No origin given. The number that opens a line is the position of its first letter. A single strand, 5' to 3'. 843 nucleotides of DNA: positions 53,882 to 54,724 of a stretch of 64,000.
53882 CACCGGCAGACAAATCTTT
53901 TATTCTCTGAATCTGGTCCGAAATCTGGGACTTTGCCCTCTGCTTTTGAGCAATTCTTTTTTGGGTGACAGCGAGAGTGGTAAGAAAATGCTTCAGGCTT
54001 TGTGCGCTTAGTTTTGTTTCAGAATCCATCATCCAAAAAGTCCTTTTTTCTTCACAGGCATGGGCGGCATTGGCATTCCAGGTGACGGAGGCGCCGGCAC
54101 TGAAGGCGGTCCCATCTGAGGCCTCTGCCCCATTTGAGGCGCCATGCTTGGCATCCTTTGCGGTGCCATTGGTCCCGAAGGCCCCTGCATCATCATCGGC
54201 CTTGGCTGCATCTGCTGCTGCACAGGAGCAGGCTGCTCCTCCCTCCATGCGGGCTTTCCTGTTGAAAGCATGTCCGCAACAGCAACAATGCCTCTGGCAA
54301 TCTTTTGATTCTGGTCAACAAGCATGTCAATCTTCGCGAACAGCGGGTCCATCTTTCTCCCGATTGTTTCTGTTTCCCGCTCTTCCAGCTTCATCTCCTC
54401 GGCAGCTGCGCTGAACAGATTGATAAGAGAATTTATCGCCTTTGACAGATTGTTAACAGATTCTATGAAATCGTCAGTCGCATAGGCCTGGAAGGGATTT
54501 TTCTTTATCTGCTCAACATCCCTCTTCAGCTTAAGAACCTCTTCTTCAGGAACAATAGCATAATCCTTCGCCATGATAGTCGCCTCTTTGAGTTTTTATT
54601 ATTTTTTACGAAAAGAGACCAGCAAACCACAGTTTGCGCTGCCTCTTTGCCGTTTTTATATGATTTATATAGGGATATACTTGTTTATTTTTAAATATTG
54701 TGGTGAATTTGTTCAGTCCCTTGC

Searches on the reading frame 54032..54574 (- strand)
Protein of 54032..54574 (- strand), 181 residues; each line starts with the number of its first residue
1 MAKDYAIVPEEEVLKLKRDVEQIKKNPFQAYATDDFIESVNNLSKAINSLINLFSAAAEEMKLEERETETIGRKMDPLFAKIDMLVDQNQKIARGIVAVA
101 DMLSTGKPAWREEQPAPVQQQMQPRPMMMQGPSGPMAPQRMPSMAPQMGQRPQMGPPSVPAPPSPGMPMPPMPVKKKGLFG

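Call 55: search_protein_families(library=pfam, proteins=[window:54032-54574:-], max_evalue=0.01)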
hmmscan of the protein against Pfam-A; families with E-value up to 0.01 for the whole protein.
window:54032-54574:- (181 aa): 1 family
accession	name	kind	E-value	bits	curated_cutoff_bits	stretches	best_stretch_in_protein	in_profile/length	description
PF02346.21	Vac_Fusion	-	0.0094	16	24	0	35-84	4-53/56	Chordopoxvirus multifunctional envelope protein A27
